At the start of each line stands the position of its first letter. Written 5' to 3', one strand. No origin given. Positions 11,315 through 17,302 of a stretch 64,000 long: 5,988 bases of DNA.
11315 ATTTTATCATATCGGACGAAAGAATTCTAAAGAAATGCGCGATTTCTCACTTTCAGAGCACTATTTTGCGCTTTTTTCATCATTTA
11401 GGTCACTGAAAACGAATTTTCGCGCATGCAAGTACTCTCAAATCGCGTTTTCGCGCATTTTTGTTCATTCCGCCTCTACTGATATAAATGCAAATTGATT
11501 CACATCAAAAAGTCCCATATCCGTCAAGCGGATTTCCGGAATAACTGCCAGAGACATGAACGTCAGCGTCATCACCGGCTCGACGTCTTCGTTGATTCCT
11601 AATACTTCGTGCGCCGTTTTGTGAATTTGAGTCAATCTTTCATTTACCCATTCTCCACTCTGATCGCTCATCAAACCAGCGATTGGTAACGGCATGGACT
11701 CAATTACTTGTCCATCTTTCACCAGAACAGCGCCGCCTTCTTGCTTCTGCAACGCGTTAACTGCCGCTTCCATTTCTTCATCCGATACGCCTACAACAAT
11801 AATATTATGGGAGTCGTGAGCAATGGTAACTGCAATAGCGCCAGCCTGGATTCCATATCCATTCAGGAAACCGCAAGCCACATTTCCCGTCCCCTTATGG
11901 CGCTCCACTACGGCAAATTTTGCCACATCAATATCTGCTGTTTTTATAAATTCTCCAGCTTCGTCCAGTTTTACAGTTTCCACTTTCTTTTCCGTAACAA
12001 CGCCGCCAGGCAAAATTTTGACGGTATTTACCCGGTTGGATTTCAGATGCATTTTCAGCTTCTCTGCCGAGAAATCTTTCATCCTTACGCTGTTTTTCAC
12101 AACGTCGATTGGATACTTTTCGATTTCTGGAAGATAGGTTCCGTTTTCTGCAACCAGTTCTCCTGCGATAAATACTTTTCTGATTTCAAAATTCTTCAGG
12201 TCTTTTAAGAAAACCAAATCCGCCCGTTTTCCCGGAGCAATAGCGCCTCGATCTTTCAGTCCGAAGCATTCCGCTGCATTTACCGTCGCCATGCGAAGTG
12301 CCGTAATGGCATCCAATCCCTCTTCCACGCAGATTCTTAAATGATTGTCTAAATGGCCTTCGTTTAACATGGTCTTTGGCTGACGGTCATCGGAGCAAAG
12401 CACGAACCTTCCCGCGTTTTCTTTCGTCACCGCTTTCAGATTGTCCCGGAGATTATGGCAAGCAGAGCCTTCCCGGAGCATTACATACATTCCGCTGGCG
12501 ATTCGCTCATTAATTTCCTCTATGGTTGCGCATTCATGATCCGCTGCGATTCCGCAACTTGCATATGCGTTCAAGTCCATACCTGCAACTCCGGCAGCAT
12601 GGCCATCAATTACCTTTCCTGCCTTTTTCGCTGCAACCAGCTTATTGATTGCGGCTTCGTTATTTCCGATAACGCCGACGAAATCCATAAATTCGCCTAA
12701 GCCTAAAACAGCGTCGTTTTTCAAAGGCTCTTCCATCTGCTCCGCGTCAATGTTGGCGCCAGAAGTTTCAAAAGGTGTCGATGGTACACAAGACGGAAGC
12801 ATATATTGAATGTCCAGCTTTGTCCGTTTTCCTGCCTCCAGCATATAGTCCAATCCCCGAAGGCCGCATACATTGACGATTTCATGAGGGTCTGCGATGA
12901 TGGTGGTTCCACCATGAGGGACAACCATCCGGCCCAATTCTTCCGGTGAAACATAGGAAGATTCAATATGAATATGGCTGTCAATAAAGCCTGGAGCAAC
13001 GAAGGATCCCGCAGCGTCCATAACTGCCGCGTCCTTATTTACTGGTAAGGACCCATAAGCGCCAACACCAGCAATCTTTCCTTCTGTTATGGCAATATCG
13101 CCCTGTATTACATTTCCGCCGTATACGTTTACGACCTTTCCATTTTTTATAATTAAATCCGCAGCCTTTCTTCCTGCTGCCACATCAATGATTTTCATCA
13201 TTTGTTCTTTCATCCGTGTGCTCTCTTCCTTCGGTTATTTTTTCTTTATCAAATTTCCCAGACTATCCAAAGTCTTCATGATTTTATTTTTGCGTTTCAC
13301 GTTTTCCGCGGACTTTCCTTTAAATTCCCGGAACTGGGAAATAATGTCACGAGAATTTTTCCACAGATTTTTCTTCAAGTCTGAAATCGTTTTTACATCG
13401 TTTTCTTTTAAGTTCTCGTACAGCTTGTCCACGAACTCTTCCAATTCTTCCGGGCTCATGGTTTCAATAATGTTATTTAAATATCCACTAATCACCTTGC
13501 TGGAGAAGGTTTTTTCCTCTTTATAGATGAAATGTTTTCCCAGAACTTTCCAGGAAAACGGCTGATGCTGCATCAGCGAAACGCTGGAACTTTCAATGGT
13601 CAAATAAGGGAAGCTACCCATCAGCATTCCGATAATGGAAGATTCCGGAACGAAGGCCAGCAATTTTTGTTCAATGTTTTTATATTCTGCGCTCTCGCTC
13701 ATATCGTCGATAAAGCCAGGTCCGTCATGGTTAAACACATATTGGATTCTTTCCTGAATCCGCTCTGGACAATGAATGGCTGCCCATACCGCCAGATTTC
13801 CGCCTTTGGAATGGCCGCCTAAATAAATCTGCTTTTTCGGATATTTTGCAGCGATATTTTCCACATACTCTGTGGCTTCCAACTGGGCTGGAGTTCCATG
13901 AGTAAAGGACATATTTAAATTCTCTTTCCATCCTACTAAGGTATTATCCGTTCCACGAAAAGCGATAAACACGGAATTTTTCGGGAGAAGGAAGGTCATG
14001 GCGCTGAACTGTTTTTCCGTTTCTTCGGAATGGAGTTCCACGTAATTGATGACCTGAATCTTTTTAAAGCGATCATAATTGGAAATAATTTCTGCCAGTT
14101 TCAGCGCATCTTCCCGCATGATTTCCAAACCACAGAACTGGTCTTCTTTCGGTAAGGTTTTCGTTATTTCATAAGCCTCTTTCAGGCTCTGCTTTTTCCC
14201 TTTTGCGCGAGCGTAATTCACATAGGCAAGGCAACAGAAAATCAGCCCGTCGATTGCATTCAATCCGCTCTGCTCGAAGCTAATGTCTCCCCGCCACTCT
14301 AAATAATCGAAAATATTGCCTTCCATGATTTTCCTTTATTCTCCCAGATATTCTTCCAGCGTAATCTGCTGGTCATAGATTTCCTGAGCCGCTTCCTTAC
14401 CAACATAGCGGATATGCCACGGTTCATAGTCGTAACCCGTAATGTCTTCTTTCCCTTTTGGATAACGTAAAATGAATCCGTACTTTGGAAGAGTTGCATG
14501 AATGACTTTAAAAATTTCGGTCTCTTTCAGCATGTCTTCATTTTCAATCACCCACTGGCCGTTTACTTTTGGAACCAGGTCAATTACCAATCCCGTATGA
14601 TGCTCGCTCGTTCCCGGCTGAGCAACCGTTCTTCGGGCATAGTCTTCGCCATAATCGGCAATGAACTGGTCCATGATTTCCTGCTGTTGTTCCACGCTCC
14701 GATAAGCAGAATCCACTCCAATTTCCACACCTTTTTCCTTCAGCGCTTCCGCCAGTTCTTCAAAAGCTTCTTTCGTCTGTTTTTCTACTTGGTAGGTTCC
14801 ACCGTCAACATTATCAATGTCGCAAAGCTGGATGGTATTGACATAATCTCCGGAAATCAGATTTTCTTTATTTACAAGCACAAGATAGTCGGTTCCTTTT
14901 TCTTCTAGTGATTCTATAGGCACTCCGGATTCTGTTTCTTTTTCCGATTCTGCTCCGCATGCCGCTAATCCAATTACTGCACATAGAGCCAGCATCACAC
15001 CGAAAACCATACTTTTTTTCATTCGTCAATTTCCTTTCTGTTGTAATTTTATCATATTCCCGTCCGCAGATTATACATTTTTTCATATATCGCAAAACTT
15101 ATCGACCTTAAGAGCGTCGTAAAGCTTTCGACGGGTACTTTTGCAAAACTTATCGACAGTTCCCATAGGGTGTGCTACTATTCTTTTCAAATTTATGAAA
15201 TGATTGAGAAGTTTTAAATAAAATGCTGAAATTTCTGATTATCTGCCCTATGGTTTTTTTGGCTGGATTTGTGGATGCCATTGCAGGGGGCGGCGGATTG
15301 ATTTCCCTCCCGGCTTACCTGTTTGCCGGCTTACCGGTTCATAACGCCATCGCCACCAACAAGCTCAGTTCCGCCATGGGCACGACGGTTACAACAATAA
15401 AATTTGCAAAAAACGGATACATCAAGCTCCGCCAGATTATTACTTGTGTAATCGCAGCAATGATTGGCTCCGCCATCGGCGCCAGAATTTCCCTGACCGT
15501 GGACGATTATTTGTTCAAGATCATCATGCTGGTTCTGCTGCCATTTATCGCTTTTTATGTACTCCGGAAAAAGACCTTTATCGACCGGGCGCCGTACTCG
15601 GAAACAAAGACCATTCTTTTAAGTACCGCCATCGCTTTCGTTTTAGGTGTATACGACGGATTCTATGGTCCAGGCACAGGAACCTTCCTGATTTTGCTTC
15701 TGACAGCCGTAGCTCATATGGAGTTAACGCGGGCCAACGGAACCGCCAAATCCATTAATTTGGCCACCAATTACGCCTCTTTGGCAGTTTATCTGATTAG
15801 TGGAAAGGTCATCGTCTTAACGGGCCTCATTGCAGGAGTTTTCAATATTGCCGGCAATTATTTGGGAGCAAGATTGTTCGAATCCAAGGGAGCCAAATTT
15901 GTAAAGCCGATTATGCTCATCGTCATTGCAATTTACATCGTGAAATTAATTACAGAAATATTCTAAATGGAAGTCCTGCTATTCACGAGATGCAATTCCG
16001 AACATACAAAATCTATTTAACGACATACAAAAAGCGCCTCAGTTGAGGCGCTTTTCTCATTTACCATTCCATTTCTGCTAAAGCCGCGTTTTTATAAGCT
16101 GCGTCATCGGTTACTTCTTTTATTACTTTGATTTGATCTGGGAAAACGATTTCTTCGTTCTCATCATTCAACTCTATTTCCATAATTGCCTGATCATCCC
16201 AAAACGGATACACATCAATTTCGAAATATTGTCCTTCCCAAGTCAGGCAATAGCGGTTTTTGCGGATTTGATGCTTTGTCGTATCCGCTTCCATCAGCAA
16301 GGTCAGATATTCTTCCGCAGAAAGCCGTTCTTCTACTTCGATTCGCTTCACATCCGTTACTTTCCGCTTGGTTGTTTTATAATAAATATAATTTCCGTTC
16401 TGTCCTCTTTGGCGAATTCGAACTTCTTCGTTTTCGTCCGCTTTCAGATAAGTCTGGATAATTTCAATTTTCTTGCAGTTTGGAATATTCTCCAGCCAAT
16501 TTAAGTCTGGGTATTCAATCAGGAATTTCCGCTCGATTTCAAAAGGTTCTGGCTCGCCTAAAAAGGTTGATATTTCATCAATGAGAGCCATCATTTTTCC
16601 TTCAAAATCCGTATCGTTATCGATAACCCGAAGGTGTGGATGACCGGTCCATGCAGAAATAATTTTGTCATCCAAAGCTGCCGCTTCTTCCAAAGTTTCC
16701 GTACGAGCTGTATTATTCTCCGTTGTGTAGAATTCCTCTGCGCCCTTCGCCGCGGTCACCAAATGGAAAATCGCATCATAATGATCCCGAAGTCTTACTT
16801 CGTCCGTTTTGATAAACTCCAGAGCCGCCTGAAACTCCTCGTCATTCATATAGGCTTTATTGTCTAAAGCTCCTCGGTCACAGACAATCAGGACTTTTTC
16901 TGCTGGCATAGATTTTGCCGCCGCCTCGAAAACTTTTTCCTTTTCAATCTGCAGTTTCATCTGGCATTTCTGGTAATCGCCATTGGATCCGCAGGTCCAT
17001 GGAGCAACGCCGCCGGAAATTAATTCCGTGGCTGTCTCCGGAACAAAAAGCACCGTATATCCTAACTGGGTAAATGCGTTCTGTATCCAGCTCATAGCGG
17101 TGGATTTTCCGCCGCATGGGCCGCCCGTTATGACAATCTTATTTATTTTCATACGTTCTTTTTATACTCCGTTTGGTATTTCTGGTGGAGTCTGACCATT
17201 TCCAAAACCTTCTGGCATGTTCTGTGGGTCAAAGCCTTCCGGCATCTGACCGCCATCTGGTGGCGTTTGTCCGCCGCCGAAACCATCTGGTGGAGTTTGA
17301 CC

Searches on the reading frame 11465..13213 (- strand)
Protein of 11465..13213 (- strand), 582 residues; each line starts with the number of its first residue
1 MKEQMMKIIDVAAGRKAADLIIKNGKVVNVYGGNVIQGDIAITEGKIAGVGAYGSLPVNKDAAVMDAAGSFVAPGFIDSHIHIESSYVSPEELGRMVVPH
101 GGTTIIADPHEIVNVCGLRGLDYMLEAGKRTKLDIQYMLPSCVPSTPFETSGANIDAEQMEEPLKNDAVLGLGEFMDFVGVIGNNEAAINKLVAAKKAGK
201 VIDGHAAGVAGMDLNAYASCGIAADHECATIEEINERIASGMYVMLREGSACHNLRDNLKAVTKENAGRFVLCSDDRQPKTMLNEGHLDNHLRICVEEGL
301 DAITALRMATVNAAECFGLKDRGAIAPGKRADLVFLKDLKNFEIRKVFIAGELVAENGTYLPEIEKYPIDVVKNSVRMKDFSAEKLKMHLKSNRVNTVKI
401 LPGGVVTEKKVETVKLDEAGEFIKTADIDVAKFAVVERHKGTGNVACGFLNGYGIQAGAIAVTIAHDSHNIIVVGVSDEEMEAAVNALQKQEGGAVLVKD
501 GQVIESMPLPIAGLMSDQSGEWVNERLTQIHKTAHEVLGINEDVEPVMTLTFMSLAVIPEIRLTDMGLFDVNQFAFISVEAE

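Call 49: search_protein_families(library=pfam, proteins=[window:11465-13213:-], max_evalue=0.00001)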
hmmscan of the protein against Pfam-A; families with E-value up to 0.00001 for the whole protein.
window:11465-13213:- (582 aa): 3 families
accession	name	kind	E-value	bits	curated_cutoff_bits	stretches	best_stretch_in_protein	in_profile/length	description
PF13382.11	Adenine_deam_C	-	5.6e-62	208.5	27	1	405-574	2-168/169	Adenine deaminase C-terminal domain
PF01979.26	Amidohydro_1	-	1.1e-35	123.9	25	1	71-354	1-345/345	Amidohydrolase family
PF07969.17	Amidohydro_3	-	7e-14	52.6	29.7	1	297-337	404-445/472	Amidohydrolase family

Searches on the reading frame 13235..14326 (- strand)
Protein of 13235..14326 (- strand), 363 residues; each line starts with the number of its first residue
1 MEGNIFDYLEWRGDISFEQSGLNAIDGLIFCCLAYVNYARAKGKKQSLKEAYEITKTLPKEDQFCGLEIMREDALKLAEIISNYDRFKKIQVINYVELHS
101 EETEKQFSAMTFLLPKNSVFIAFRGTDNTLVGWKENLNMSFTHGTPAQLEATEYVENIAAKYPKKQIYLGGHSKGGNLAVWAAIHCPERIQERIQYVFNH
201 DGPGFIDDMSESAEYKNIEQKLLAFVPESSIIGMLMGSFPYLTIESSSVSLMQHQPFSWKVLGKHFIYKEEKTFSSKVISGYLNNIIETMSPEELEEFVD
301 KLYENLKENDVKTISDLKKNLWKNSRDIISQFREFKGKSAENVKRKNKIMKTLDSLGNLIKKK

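Call 49: search_protein_families(library=pfam, proteins=[window:13235-14326:-], max_evalue=0.00001)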
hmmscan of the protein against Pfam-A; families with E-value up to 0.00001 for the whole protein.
window:13235-14326:- (363 aa): 1 family
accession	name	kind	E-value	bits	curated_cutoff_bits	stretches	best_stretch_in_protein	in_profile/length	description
PF11187.14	Mbeg1-like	-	3.7e-75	252.6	21.1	1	83-304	3-224/224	Mbeg1-like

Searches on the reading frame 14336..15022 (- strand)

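Call 50: search_protein_families(library=pfam, proteins=[window:14336-15022:-], max_evalue=0.00001)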
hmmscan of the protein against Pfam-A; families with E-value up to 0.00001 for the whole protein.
window:14336-15022:- (228 aa): 1 family
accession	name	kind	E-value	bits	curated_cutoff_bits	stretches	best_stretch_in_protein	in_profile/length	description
PF02557.22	VanY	-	1e-37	129.3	25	1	78-209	3-132/132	D-alanyl-D-alanine carboxypeptidase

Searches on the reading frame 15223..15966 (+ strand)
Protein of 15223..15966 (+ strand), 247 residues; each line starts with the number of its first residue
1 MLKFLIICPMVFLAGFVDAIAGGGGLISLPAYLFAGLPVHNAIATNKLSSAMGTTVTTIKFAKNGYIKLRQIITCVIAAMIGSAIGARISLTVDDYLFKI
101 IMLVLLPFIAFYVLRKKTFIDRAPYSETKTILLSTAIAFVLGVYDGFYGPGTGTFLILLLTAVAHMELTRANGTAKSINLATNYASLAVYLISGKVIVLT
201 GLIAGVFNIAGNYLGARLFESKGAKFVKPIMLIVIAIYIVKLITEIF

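Call 10: search_protein_families(library=pfam, proteins=[window:15223-15966:+])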
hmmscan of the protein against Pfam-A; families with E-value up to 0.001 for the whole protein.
window:15223-15966:+ (247 aa): 2 families
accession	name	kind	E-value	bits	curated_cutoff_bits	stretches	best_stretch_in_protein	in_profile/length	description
PF01925.25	TauE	-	2.3e-45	155.6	32.6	1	10-242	4-237/237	Sulfite exporter TauE/SafE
PF02690.20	Na_Pi_cotrans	-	1.8e-05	25.3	29.1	1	42-133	40-123/137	Na+/Pi-cotransporter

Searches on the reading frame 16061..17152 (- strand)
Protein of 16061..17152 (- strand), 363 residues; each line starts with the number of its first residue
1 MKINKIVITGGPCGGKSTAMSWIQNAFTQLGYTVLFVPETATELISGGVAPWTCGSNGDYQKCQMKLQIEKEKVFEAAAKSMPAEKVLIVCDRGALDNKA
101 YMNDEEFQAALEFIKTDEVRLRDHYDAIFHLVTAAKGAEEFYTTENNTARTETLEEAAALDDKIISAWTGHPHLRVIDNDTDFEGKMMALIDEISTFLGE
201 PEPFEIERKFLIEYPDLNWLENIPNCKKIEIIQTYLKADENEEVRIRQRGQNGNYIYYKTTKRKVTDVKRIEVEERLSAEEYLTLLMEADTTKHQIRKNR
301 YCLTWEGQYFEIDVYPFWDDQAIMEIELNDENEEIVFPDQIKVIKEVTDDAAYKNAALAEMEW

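Call 10: search_protein_families(library=pfam, proteins=[window:16061-17152:-])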
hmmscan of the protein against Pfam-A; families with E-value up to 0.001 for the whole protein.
window:16061-17152:- (363 aa): 2 families
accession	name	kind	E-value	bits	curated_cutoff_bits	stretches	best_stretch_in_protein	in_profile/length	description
PF13521.12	AAA_28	-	2.7e-27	96.4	27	1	5-184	1-162/164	AAA domain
PF01928.26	CYTH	-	4e-08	33.7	23.2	1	205-342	3-159/179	CYTH domain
